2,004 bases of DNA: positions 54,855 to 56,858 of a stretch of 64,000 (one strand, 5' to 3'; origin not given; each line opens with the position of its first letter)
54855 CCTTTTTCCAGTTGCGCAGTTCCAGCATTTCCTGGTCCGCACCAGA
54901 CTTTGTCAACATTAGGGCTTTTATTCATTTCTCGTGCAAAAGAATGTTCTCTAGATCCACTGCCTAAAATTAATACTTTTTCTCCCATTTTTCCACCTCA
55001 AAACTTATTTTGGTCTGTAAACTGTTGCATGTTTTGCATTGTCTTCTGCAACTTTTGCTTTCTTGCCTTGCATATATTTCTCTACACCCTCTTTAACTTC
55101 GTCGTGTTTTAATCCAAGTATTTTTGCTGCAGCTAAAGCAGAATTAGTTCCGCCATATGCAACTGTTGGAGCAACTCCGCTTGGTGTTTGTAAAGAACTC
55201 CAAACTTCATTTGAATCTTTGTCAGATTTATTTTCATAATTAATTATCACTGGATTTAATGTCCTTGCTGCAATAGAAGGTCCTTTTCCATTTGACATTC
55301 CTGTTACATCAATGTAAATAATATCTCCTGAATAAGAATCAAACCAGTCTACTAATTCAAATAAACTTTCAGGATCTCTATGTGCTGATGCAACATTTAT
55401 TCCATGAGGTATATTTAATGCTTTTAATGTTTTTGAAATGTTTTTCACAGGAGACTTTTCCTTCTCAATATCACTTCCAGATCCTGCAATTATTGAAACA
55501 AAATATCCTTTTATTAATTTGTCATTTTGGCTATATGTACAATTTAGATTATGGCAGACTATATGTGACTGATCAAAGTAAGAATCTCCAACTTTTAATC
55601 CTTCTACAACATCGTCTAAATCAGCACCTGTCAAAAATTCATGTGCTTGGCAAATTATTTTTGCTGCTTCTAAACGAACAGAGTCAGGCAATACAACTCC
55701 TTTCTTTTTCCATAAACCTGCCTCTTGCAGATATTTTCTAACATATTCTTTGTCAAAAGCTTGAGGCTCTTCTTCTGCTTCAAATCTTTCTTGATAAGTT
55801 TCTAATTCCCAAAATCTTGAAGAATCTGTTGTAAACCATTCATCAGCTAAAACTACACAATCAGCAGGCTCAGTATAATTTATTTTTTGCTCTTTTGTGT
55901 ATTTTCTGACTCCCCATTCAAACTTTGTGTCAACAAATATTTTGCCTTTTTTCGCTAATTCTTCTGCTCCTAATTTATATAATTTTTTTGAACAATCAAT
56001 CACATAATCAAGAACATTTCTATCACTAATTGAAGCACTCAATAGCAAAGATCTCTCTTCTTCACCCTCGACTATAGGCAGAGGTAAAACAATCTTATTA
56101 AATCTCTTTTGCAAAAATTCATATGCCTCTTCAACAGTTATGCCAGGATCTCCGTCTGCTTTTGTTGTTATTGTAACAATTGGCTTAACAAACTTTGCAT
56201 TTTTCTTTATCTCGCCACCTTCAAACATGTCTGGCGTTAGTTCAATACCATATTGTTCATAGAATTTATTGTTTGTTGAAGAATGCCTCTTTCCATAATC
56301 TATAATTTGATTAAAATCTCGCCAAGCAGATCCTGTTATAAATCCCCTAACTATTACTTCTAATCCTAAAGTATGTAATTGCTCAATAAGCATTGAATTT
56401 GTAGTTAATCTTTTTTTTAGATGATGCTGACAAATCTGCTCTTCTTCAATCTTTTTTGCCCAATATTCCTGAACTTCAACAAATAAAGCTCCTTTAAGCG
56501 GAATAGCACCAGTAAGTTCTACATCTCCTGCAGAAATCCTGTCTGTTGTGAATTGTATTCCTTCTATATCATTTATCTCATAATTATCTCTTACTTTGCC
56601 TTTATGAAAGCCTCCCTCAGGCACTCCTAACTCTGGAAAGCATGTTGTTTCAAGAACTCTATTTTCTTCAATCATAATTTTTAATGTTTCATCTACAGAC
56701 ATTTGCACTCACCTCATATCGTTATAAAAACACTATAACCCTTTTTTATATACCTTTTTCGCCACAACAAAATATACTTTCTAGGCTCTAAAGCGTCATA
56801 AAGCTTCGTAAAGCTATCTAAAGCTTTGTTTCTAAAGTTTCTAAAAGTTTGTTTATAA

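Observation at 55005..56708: PAICS-like PurC-PurE fusion with a eukaryote-type (Ade1-like) SAICAR synthetase half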

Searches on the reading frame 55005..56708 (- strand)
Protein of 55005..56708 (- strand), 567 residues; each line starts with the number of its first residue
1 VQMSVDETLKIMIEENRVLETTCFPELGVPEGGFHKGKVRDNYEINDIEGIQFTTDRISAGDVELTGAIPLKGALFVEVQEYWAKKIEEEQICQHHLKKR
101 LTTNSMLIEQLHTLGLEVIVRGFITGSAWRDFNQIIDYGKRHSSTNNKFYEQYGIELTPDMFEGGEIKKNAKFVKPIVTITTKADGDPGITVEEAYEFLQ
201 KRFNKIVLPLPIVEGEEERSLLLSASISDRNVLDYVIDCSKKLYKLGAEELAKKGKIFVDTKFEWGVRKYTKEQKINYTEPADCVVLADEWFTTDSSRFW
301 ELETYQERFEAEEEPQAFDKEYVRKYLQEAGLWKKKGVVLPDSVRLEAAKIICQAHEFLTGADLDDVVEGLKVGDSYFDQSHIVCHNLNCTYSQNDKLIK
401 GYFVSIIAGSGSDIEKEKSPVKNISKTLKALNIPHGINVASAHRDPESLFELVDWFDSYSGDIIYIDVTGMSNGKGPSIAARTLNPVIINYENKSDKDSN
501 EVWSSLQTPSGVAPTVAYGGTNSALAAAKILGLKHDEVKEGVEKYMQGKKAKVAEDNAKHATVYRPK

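Call 3: search_protein_families(library=pfam, proteins=[window:55005-56708:-], max_evalue=0.01)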
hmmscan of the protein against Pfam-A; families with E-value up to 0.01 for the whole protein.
window:55005-56708:- (567 aa): 2 families
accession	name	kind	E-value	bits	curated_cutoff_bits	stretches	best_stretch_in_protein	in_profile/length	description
PF01259.24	SAICAR_synt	-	2.2e-41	142.6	20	1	34-329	2-221/233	SAICAR synthetase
PF00731.26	AIRC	-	2e-23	83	30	1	404-550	2-146/148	AIR carboxylase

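Call 4: search_protein_families(library=ncbifam, proteins=[window:55005-56708:-], max_evalue=0.01)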
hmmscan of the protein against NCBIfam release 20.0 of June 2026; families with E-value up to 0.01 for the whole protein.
window:55005-56708:- (567 aa): 7 families
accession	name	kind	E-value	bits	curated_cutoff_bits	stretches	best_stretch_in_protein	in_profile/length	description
NF009251.0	PRK12607.1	equivalog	4.7e-48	163.7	371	2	18-191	7-157/315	phosphoribosylaminoimidazolesuccinocarboxamide synthase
NF010568.0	PRK13961.1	equivalog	4e-40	137.9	251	1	35-363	17-295/297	phosphoribosylaminoimidazolesuccinocarboxamide synthase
TIGR00081.1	purC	equivalog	4e-31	108.5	189.9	2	34-134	8-108/279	phosphoribosylaminoimidazolesuccinocarboxamide synthase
TIGR01162.1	purE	equivalog_domain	1.3e-26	93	149.6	1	404-559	1-154/156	5-(carboxyamino)imidazole ribonucleotide mutase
NF010567.0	PRK13960.1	equivalog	6.3e-15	54.8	581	2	241-322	220-293/367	phosphoribosylaminoimidazolesuccinocarboxamide synthase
TIGR02735.1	purC_vibrio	equivalog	1e-12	47.5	394.2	2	241-318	219-288/365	phosphoribosylaminoimidazolesuccinocarboxamide synthase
NF010564.0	PRK13959.1-1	subfamily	1.8e-10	40.5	459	2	35-112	5-80/294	phosphoribosylaminoimidazolesuccinocarboxamide synthase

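Call 9: search_solved_structures(query=window:55005-56708:-, max_evalue=0.001, show_alignments=3)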
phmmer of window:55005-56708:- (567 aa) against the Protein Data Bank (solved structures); distinct sequences matched with E-value up to 0.001: 43.
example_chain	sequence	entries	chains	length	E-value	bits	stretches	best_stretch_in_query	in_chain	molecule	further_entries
1obg_A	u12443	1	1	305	1.2e-23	86.8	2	218-362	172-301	PHOSPHORIBOSYLAMIDOIMIDAZOLE- SUCCINOCARBOXAMIDE SYNTHASE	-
1a48_A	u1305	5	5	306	1.2e-23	86.8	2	218-362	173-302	PHOSPHORIBOSYLAMINOIMIDAZOLE-SUCCINOCARBOXAMIDE SYNTHASE | PHOSPHORIBOSYLAMIDOIMIDAZOLE- SUCCINOCARBOXAMIDE SYNTHASE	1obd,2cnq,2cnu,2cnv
3r9r_A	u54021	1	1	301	4.9e-15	58.4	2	238-366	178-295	Phosphoribosylaminoimidazole-succinocarboxamide synthase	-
4ja0_A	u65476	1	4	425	5e-15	58.3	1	407-534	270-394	Phosphoribosylaminoimidazole carboxylase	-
6yvq_A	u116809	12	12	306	5.3e-15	58.3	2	238-366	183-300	Phosphoribosylaminoimidazole-succinocarboxamide synthase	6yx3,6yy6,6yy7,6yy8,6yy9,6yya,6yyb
3rg8_A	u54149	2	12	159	1.8e-14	56.5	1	404-559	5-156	Phosphoribosylaminoimidazole carboxylase, PurE protein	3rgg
5c5d_A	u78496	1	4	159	6.4e-14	54.7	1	404-559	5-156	phosphoribosylaminoimidazole carboxylase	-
2h31_A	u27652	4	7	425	1.3e-11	47.1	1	406-535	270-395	Multifunctional protein ADE2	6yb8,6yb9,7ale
1xmp_A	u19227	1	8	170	2.7e-11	46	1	403-548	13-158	phosphoribosylaminoimidazole carboxylase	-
4ay3_A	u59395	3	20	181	2.9e-11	45.9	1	403-548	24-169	N5-CARBOXYAMINOIMIDAZOLE RIBONUCLEOTIDE MUTASE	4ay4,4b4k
3trh_A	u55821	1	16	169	1.2e-10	43.8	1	402-549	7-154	Phosphoribosylaminoimidazole carboxylase carboxyltransferase subunit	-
1o4v_A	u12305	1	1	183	3.5e-10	42.3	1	404-556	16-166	phosphoribosylaminoimidazole mutase PurE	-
1d7a_A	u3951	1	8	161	4.7e-10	41.9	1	404-552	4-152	PHOSPHORIBOSYLAMINOIMIDAZOLE CARBOXYLASE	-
1qcz_A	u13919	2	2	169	6.1e-10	41.6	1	406-553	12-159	N5-CARBOXYAMINOIMIDAZOLE RIBONUCLEOTIDE MUTASE | Phosphoribosylaminoimidazole carboxylase catalytic subunit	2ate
6o55_A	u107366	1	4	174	1.3e-09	40.4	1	400-556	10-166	N5-carboxyaminoimidazole ribonucleotide mutase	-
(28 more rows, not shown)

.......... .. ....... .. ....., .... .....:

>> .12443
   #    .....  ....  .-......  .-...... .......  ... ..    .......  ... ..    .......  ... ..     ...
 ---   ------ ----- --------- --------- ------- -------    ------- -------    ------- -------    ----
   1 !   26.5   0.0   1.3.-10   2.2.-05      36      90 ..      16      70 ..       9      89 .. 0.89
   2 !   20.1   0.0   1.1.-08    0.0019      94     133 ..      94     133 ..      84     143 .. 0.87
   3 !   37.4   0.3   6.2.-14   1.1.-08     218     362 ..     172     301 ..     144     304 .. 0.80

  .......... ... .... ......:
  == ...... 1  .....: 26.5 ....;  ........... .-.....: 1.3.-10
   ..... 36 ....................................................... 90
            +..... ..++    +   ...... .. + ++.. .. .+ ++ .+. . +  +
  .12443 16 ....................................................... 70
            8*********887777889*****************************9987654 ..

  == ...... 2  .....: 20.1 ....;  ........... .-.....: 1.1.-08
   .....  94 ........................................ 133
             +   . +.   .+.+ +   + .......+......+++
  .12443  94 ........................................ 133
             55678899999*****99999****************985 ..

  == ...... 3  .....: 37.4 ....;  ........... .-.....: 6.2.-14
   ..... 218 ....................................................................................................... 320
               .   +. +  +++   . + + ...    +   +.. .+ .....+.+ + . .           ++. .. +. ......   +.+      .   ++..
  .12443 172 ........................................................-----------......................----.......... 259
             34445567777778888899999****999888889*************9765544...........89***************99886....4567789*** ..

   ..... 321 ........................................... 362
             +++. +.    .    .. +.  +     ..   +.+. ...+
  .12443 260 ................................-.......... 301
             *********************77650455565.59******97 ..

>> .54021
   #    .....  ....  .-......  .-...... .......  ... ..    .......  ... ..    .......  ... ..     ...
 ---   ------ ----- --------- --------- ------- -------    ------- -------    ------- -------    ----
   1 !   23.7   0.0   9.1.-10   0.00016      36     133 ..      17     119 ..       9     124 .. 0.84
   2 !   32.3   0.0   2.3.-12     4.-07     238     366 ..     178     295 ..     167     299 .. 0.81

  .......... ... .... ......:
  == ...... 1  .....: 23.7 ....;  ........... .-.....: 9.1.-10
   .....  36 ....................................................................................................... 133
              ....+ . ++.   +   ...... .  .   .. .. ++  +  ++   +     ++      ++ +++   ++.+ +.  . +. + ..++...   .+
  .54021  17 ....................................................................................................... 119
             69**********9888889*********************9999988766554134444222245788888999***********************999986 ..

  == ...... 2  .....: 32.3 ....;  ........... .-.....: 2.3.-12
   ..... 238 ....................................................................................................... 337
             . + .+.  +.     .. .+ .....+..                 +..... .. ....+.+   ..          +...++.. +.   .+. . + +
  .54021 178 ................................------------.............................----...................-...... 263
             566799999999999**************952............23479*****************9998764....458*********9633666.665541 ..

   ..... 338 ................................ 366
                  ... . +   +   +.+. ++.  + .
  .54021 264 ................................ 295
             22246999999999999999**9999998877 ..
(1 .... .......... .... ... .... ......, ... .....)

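Call 10: find_homologous_proteins(query=window:55005-56708:-, max_evalue=0.00001)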
Query window:55005-56708:- (567 aa): 4744 proteins with E <= 0.00001 among 8000 candidates; the best 120 are listed.
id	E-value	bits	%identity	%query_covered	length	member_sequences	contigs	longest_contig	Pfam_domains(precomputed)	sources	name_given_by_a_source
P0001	0.0e+0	1287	100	100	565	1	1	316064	PF01259.25,PF00731.27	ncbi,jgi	-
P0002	4.8e-265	899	72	100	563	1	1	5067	PF01259.25,PF00731.27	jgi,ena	-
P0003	2.4e-92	328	37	100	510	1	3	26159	PF01259.25,PF00731.27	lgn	-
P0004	1.1e-85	307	36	99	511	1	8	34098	PF01259.25,PF00731.27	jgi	-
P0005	2.4e-41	160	29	96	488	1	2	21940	PF01259.25,PF00731.27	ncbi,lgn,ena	-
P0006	9.9e-41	158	30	90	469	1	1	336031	PF01259.25,PF00731.27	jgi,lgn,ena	-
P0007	1.6e-40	157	31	89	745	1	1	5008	PF01259.25,PF07685.21,PF00731.27,PF13507.13,PF01965.31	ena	-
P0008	3.0e-39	153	32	96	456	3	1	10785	PF01259.25,PF00731.27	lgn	-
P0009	2.2e-38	150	28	92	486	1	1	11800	PF01259.25,PF00731.27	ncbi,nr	ncbi:MAG: hypothetical protein FJ218_09450, partial [Ignavibacteria bacterium]|nr:hypothetical prote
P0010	2.2e-38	150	32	92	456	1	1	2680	PF01259.25,PF00731.27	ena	-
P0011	7.5e-38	149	30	92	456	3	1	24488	PF01259.25,PF00731.27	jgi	jgi:phosphoribosylaminoimidazole-succinocarboxamide synthase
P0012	2.9e-37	147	29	91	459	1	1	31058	PF01259.25,PF00731.27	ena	-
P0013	3.2e-37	147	30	92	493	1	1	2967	PF01259.25,PF00731.27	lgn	-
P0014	6.4e-37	146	30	95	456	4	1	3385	PF01259.25,PF00731.27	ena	-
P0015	1.3e-35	141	30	88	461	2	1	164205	PF01259.25,PF00731.27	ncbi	-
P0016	1.5e-35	141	30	92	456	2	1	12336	PF01259.25,PF00731.27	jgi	-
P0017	2.3e-35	140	30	90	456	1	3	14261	PF01259.25,PF00731.27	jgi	jgi:phosphoribosylaminoimidazole-succinocarboxamide synthase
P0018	3.8e-35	140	30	94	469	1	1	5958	PF01259.25,PF00731.27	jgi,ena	-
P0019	3.9e-35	140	30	90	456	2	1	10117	PF01259.25,PF00731.27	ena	-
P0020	4.2e-35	140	33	62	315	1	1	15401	PF01259.25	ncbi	-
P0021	2.7e-34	137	29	90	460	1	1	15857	PF01259.25,PF00731.27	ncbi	-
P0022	3.4e-34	137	33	62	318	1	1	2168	PF01259.25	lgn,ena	-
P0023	3.8e-34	136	34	58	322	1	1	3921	PF01259.25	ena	-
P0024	1.1e-33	135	29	88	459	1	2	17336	PF01259.25,PF00731.27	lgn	-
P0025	3.3e-33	133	33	64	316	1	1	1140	PF01259.25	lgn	-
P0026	3.4e-33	133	35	63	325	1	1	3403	PF01259.25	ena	-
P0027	4.4e-33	133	30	91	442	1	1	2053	PF01259.25,PF00731.27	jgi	-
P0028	5.3e-33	133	35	60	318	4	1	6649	PF01259.25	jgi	jgi:phosphoribosylaminoimidazole-succinocarboxamide synthase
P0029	6.1e-33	132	29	89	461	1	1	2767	PF01259.25,PF00731.27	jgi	jgi:fusion protein PurCD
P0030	2.1e-32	131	32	60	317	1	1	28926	PF01259.25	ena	-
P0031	2.3e-32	131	31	60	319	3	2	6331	PF01259.25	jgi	-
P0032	2.8e-32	130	33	58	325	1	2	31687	PF01259.25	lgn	-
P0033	5.3e-32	129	34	60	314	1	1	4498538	PF01259.25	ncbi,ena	-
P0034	9.4e-32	129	28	92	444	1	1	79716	PF01259.25,PF00731.27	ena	-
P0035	1.1e-31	128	29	92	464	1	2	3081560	PF01259.25,PF00731.27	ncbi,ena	-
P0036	1.9e-31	127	29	90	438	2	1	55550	PF01259.25,PF00731.27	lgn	-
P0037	2.5e-31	127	34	58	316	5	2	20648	PF01259.25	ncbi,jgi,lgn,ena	jgi:phosphoribosylaminoimidazole-succinocarboxamide synthase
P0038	3.5e-31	127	31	60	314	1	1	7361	PF01259.25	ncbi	-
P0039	3.6e-31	127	33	60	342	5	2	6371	PF01259.25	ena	-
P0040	7.0e-31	126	32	63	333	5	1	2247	PF01259.25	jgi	-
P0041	7.1e-31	126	31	88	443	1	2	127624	PF01259.25,PF00731.27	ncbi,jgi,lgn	-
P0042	8.5e-31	125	32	58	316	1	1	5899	PF01259.25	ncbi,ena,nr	ncbi:MAG TPA: phosphoribosylaminoimidazolesuccinocarboxamide synthase [Spirochaetia bacterium]|nr:ph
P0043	9.7e-31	125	31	65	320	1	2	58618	PF01259.25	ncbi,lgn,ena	-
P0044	1.5e-30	125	32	64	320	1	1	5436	PF01259.25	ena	-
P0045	1.6e-30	124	33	60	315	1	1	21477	PF01259.25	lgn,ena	-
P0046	1.6e-30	124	33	60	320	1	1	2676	PF01259.25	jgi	-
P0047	2.1e-30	124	33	62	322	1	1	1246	PF01259.25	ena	-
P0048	2.2e-30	124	33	60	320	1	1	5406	PF01259.25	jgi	-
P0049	2.2e-30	124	33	59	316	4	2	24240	PF01259.25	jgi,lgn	-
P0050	2.4e-30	124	33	58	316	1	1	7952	PF01259.25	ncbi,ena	-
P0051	2.4e-30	124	34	63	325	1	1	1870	PF01259.25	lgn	-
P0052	2.4e-30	124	32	60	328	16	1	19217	PF01259.25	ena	-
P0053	2.6e-30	124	35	60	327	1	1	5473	PF01259.25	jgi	jgi:phosphoribosylaminoimidazole-succinocarboxamide synthase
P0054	5.2e-30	123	32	58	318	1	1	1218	PF01259.25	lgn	-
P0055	9.3e-30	122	33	59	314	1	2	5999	PF01259.25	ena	-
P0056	1.0e-29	122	32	62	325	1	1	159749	PF01259.25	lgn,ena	-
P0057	1.2e-29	122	33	58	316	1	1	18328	PF01259.25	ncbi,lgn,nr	ncbi:MAG: phosphoribosylaminoimidazolesuccinocarboxamide synthase [Spirochaetales bacterium]|nr:phos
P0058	1.3e-29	121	32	65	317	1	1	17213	PF01259.25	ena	-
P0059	1.4e-29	121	31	60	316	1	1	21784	PF01259.25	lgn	-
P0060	1.5e-29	121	35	58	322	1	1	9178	PF01259.25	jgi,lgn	-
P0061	1.9e-29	121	34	58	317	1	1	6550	PF01259.25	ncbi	ncbi:MAG: phosphoribosylaminoimidazolesuccinocarboxamide synthase [Spirochaetota bacterium]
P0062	2.0e-29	121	32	60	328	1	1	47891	PF01259.25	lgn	-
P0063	2.1e-29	121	32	59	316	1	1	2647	PF01259.25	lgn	-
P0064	2.1e-29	121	31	62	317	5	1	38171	PF01259.25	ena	-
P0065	2.3e-29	121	33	60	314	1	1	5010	PF01259.25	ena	-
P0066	2.6e-29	120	31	60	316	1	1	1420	PF01259.25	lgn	-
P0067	4.0e-29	120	32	60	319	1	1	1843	PF01259.25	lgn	-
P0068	4.0e-29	120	28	88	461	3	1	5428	PF01259.25,PF00731.27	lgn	-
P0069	4.3e-29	120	33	62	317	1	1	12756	PF01259.25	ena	-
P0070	4.3e-29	120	33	62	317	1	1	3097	PF01259.25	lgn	-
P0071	4.6e-29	120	32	62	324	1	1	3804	PF01259.25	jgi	jgi:phosphoribosylaminoimidazole-succinocarboxamide synthase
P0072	5.5e-29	119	32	60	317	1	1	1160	PF01259.25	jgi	jgi:phosphoribosylaminoimidazole-succinocarboxamide synthase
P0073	6.0e-29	119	32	60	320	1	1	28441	PF01259.25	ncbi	-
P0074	9.5e-29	119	32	60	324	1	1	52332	PF01259.25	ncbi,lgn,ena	-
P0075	1.1e-28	118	32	58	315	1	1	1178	PF01259.25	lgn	-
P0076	1.4e-28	118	34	62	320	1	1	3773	PF01259.25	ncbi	-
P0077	1.7e-28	118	32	63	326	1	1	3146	PF01259.25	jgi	-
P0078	1.8e-28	118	32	62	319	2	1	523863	PF01259.25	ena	-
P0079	1.9e-28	118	33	58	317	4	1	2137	PF01259.25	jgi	-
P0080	2.5e-28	117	33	58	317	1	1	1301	PF01259.25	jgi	jgi:phosphoribosylaminoimidazole-succinocarboxamide synthase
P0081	2.6e-28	117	32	58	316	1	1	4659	PF01259.25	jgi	-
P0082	2.6e-28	117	32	61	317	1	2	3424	PF01259.25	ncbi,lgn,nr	ncbi:phosphoribosylaminoimidazolesuccinocarboxamide synthase [Candidatus Woesearchaeota archaeon]|nr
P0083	2.6e-28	117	33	62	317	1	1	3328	PF01259.25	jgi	jgi:phosphoribosylaminoimidazole-succinocarboxamide synthase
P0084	2.7e-28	117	32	61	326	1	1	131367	PF01259.25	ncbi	-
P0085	3.1e-28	117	32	60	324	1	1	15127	PF01259.25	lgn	-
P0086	3.5e-28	117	32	60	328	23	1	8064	PF01259.25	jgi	jgi:phosphoribosylaminoimidazole-succinocarboxamide synthase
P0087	3.6e-28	117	31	60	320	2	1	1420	PF01259.25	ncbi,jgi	-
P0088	4.1e-28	116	33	62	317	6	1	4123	PF01259.25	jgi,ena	-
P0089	4.8e-28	116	31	59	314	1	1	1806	PF01259.25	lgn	-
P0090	5.0e-28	116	31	61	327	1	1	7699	PF01259.25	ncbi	-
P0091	5.5e-28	116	32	63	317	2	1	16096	PF01259.25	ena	-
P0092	5.5e-28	116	28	88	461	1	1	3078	PF01259.25,PF00731.27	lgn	-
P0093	6.8e-28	116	31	58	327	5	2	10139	PF01259.25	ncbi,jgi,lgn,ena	-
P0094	8.6e-28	115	33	59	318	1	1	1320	PF01259.25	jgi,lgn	jgi:phosphoribosylaminoimidazole-succinocarboxamide synthase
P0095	9.2e-28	115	32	61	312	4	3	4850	PF01259.25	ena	-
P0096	1.1e-27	115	31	61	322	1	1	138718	PF01259.25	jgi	jgi:phosphoribosylaminoimidazole-succinocarboxamide synthase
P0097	1.5e-27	115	31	59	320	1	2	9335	PF01259.25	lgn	-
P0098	1.6e-27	115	35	57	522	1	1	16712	PF00117.35,PF01259.25,PF07685.21,PF01174.26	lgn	-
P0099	1.7e-27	114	32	60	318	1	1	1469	PF01259.25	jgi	-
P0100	1.7e-27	114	31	59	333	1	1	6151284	PF01259.25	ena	-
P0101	2.1e-27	114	31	58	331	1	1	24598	PF01259.25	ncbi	-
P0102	2.2e-27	114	32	58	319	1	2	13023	PF01259.25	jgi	jgi:phosphoribosylaminoimidazole-succinocarboxamide synthase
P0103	2.2e-27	114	31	59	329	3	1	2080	PF01259.25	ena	-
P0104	2.2e-27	114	31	60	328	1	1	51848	PF01259.25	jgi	jgi:phosphoribosylaminoimidazole-succinocarboxamide synthase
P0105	2.4e-27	114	33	61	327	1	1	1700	PF01259.25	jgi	jgi:phosphoribosylaminoimidazole-succinocarboxamide synthase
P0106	3.5e-27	113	31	56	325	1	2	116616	PF01259.25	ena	-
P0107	3.9e-27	113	34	61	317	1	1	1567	PF01259.25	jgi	jgi:phosphoribosylaminoimidazole-succinocarboxamide synthase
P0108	4.0e-27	113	32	58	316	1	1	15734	PF01259.25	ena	-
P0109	4.0e-27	113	32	60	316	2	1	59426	PF01259.25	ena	-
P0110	4.0e-27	113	32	58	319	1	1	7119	PF01259.25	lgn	-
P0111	4.2e-27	113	32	58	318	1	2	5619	PF01259.25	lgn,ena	-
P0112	6.1e-27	113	33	59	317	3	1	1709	PF01259.25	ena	-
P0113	6.8e-27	112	31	59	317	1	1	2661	PF01259.25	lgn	-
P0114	7.2e-27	112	32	58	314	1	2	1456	PF01259.25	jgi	-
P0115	7.3e-27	112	33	58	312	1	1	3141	PF01259.25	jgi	jgi:phosphoribosylaminoimidazole-succinocarboxamide synthase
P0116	8.2e-27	112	31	62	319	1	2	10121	PF01259.25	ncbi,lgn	-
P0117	8.7e-27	112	33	58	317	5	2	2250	PF01259.25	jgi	-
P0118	8.8e-27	112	29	65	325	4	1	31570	PF01259.25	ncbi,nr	ncbi:MAG: phosphoribosylaminoimidazolesuccinocarboxamide synthase [Candidatus Lokiarchaeota archaeon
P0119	9.5e-27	112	30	66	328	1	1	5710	PF01259.25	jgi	jgi:phosphoribosylaminoimidazole-succinocarboxamide synthase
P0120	1.0e-26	112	29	60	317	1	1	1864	PF01259.25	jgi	jgi:phosphoribosylaminoimidazole-succinocarboxamide synthase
